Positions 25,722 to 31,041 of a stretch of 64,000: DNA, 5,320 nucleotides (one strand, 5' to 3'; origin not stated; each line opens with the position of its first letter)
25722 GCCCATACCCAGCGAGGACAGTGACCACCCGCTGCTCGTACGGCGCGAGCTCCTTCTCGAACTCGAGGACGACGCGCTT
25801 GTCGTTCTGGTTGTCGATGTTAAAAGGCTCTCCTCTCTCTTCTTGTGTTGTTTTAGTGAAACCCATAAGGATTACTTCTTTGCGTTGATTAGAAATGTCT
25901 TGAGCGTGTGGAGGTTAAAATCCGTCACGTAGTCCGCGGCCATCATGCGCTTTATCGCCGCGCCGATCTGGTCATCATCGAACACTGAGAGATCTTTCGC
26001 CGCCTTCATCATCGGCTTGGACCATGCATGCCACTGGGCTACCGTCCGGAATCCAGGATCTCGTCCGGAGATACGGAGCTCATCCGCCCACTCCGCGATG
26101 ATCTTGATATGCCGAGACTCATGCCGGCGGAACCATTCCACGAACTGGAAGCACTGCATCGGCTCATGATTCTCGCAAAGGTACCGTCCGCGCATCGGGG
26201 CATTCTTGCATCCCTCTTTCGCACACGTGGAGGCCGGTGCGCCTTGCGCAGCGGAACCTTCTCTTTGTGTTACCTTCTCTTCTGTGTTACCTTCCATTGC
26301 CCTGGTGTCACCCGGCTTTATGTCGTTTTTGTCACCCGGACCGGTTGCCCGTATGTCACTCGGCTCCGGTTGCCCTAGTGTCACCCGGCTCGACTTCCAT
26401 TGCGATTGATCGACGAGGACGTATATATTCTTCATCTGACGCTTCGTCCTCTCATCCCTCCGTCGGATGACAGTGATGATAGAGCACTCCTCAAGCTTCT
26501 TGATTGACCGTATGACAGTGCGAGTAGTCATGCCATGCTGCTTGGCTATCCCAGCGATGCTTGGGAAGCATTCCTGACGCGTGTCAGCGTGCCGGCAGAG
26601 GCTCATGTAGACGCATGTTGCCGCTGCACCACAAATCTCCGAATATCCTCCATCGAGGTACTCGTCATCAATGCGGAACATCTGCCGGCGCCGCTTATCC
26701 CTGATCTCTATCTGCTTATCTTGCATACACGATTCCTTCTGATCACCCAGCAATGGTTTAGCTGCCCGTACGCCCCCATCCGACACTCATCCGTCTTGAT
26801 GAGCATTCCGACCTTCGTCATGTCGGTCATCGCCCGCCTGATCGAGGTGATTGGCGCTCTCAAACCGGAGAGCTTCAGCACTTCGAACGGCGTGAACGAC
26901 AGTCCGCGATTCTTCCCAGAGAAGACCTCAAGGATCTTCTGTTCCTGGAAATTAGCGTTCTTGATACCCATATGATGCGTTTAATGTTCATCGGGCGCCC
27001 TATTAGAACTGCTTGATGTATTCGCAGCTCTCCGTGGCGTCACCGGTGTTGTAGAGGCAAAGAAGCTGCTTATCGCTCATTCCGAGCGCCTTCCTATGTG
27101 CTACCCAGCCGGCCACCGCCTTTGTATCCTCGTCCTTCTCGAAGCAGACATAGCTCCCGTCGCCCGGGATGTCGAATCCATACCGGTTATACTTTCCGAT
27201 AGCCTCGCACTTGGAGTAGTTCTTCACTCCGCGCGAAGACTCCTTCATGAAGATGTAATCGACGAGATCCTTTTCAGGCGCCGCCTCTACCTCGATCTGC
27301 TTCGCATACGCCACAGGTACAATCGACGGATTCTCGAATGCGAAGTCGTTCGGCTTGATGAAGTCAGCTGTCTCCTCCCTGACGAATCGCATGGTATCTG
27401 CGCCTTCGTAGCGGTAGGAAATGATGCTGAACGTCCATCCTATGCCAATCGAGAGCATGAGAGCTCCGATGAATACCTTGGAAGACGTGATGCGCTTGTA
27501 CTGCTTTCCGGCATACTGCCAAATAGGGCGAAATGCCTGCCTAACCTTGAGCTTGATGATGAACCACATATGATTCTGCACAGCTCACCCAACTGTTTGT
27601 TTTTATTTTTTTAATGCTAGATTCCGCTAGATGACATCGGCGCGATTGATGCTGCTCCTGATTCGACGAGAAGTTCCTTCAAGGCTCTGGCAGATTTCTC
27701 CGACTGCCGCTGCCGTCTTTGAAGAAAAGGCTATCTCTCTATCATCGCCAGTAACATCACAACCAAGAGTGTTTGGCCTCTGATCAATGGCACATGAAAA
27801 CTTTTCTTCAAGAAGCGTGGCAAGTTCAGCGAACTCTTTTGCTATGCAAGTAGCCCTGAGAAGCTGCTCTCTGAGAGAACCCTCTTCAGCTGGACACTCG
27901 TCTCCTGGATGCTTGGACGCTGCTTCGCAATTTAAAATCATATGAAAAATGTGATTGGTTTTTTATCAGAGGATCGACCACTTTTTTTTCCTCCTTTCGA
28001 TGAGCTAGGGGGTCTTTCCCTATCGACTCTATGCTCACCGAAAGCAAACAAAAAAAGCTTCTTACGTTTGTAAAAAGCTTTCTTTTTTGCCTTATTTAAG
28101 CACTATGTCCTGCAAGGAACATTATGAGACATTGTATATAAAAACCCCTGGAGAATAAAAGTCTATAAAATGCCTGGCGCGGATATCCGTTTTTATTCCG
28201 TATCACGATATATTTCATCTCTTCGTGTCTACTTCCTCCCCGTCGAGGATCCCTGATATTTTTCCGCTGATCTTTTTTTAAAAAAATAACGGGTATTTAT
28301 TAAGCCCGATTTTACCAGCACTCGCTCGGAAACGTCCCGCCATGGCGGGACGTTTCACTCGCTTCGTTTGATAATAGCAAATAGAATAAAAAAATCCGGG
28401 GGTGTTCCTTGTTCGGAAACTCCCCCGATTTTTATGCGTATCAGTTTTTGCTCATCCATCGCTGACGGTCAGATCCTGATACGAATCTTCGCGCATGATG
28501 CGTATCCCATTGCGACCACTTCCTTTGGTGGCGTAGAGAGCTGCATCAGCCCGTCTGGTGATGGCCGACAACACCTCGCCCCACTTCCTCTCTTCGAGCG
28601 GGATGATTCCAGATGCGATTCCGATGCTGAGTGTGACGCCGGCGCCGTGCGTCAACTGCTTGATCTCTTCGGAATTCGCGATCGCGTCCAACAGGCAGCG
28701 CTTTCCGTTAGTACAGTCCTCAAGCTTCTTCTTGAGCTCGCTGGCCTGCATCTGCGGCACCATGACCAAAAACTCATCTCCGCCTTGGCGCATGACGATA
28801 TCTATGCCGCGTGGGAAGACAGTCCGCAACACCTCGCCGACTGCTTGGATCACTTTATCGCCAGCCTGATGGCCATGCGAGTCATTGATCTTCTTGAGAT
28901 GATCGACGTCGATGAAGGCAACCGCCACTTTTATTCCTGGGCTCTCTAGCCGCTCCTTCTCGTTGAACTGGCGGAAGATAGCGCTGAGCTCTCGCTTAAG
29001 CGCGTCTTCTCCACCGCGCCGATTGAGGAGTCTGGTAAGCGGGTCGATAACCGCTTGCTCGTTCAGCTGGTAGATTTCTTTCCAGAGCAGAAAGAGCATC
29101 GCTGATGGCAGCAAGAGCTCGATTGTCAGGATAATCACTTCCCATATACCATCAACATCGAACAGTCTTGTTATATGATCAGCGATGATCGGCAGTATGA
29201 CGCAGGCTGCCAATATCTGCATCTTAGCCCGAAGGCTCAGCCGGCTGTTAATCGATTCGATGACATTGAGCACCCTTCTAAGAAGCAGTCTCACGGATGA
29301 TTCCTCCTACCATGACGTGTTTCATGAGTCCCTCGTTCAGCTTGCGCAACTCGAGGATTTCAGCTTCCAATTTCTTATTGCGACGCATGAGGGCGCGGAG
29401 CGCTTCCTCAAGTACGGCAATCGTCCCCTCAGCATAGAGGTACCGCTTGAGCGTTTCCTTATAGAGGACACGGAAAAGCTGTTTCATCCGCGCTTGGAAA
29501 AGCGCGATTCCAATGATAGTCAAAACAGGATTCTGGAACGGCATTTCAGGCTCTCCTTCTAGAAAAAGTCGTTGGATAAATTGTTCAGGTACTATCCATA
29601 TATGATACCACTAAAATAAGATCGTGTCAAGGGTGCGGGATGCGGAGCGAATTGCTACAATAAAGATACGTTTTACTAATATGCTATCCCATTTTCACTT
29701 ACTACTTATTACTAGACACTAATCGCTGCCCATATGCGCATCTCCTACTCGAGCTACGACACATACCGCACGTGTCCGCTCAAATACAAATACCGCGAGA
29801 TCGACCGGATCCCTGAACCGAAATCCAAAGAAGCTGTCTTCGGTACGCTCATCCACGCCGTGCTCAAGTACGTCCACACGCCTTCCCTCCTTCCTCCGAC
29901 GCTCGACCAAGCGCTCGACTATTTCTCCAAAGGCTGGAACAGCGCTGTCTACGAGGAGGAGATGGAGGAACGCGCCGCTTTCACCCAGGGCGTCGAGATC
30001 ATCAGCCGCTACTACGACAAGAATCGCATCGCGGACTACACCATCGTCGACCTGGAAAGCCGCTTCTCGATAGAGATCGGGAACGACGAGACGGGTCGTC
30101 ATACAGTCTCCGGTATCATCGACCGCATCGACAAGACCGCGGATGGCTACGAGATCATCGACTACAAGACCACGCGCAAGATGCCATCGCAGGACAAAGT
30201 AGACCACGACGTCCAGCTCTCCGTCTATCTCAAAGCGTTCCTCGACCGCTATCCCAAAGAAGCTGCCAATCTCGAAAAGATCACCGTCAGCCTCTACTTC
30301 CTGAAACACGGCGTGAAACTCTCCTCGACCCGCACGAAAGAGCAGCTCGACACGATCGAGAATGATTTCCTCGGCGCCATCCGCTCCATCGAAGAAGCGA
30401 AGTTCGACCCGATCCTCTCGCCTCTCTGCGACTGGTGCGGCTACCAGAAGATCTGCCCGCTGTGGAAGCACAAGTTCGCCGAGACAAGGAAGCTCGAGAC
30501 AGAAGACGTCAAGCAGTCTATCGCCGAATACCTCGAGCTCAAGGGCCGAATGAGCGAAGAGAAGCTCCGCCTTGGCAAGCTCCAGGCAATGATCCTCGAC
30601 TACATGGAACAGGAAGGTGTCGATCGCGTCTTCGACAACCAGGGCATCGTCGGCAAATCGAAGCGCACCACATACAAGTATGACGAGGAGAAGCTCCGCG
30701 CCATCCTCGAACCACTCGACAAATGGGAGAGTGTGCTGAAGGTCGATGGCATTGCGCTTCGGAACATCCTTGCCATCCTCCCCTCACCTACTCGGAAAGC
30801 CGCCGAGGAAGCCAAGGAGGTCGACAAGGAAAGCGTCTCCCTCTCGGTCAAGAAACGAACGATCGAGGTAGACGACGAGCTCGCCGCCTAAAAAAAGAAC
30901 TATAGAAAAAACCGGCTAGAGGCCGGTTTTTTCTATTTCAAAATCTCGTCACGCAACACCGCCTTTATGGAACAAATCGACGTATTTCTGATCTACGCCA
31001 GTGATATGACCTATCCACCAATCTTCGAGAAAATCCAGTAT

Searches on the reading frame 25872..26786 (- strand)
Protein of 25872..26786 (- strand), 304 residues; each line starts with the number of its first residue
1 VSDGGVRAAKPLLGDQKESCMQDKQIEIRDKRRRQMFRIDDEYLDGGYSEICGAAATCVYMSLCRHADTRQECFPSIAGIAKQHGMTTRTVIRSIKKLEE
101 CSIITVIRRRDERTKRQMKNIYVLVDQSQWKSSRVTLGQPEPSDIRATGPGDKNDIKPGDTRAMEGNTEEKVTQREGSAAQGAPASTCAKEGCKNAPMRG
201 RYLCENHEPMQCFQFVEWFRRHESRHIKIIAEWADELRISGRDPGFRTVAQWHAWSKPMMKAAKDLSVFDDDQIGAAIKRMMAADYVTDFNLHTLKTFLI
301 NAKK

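Call 7: search_protein_families(library=pfam, proteins=[window:25872-26786:-], max_evalue=0.1)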
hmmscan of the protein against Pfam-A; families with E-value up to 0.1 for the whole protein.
window:25872-26786:- (304 aa): 5 families
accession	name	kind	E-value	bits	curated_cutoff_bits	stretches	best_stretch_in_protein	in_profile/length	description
PF13730.12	HTH_36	-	5e-14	52.3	25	1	55-104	6-55/55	Helix-turn-helix domain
PF08279.18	HTH_11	-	0.021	15.1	25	1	78-102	19-43/55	HTH domain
PF13545.12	HTH_Crp_2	-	0.023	15.1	27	1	76-109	24-57/70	Crp-like helix-turn-helix domain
PF13412.12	HTH_24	-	0.082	12.9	21.9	0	76-105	19-48/48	Winged helix-turn-helix DNA-binding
PF21984.2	DnaD_N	-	0.092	13.4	27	0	67-117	28-78/101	DnaD N-terminal domain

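Call 8: search_protein_families(library=phrogs, proteins=[window:25872-26786:-], max_evalue=0.1)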
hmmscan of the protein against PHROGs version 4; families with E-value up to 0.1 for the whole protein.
window:25872-26786:- (304 aa): 20 families
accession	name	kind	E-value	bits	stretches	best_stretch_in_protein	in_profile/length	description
phrog_270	-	DNA, RNA and nucleotide metabolism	1.7e-13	51.7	1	54-176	47-159/383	replication initiation protein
phrog_1032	-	DNA, RNA and nucleotide metabolism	2.5e-11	45.1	1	60-183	23-153/281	replication initiation protein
phrog_391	-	DNA, RNA and nucleotide metabolism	3.6e-11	44.3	1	59-171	22-138/298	replication initiation O-like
phrog_428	-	DNA, RNA and nucleotide metabolism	7.8e-10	39.5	1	57-161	108-198/455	replication initiation protein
phrog_8540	-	DNA, RNA and nucleotide metabolism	4.3e-09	37.8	1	54-159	17-122/196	replication initiation O-like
phrog_678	-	DNA, RNA and nucleotide metabolism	6.2e-09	36.9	1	36-129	32-139/346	replication initiation O-like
phrog_186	-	DNA, RNA and nucleotide metabolism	3.3e-08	34.6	1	36-135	22-122/308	DnaD-like helicase loader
phrog_1835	-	DNA, RNA and nucleotide metabolism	3.9e-08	34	1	73-129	66-122/301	HTH DNA binding protein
phrog_8102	-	DNA, RNA and nucleotide metabolism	5.1e-08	33.4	1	66-133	50-118/337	replication initiation protein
phrog_26369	-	DNA, RNA and nucleotide metabolism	8.7e-08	32.5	1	42-127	47-133/347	replication initiation protein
phrog_11896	-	DNA, RNA and nucleotide metabolism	2.3e-07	32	1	58-196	24-158/225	primosomal protein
phrog_6643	-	DNA, RNA and nucleotide metabolism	1.4e-06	28.9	1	56-173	19-125/313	replication initiation protein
phrog_4617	-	DNA, RNA and nucleotide metabolism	1.5e-05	25.8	1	59-127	22-89/223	replication initiation protein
phrog_7882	-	DNA, RNA and nucleotide metabolism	2.7e-05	24.8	1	73-139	65-131/314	DnaD-like helicase loader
phrog_345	-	DNA, RNA and nucleotide metabolism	3.1e-05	24.8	1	55-183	46-162/297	replication initiation O-like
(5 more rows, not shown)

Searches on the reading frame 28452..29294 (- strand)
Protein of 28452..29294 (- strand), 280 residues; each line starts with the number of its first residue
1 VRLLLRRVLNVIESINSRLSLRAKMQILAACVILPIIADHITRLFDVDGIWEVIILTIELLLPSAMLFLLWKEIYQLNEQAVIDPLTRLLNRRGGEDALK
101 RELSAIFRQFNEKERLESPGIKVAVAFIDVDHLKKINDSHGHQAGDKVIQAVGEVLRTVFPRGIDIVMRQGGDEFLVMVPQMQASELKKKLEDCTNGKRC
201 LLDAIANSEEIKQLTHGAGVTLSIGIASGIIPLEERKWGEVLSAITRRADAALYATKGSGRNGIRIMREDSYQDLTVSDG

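Call 26: search_protein_families(library=pfam, proteins=[window:28452-29294:-], max_evalue=0.001)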
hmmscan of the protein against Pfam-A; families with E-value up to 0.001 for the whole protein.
window:28452-29294:- (280 aa): 1 family
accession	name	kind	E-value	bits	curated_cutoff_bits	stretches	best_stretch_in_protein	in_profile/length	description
PF00990.26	GGDEF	-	2e-28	99.6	23.8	1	81-262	1-160/161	Diguanylate cyclase, GGDEF domain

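Call 53: search_protein_families(library=padloc, proteins=[window:28452-29294:-], max_evalue=0.01)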
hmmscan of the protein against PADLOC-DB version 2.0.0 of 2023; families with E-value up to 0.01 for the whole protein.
window:28452-29294:- (280 aa): 0 families

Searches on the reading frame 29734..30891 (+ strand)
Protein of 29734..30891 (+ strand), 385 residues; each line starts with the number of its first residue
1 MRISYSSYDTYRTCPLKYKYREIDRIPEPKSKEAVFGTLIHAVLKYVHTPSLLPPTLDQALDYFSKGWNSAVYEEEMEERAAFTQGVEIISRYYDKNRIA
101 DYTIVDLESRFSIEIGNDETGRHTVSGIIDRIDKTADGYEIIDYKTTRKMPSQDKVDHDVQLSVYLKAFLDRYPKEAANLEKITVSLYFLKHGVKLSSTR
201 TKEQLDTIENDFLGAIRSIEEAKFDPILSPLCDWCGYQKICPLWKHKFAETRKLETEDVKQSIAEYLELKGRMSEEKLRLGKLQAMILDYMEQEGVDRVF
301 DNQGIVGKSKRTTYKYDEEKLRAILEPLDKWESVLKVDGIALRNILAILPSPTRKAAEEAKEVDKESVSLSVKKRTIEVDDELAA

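Call 26: search_protein_families(library=pfam, proteins=[window:29734-30891:+], max_evalue=0.001)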
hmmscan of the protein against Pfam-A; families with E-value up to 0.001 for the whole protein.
window:29734-30891:+ (385 aa): 4 families
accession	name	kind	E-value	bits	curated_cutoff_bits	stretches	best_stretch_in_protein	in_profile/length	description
PF12705.13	PDDEXK_1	-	5.5e-38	131.7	22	1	2-242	1-247/247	PD-(D/E)XK nuclease superfamily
PF10926.14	DUF2800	-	5.6e-07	29.5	21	1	3-261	4-252/368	Protein of unknown function (DUF2800)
PF24091.1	DUF7376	-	0.0001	22.6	27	1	250-346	83-188/219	Family of unknown function (DUF7376)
PF01930.23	Cas_Cas4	-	0.00023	21.7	22.7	0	126-241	53-158/160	Domain of unknown function DUF83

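Call 53: search_protein_families(library=padloc, proteins=[window:29734-30891:+], max_evalue=0.01)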
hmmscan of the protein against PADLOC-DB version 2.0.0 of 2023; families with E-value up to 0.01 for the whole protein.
window:29734-30891:+ (385 aa): 8 families
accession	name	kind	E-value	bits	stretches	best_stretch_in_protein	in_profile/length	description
PDLC00943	Cas4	-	4e-11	41.2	1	77-242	26-179/180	CRISPR-associated protein Cas4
PDLC01250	Cas4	-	5.4e-10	37.8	1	102-242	50-168/168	"CAS-I,CAS-II,CAS-III,CAS-IV,CAS-V,CAS-VI; acquisition_associated"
PDLC00944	Cas4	-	7.1e-09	34.1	1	84-242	33-177/177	Cas4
PDLC01447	Cas4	-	1.5e-08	33.3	1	1-242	3-158/161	"CAS-I,CAS-II,CAS-III,CAS-IV,CAS-V,CAS-VI; acquisition_associated"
PDLC01747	Cas1g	-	6.5e-06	23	1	109-271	50-207/523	-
PDLC01611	Cas4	-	0.00067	18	1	86-241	33-156/158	"CAS-I,CAS-II,CAS-III,CAS-IV,CAS-V,CAS-VI; acquisition_associated"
PDLC02085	Cas4a2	-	0.00088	17.7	0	139-243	71-163/166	-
PDLC00059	DruK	-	0.0096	13.1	0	36-195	41-191/326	PD-(D/E)XK nuclease superfamily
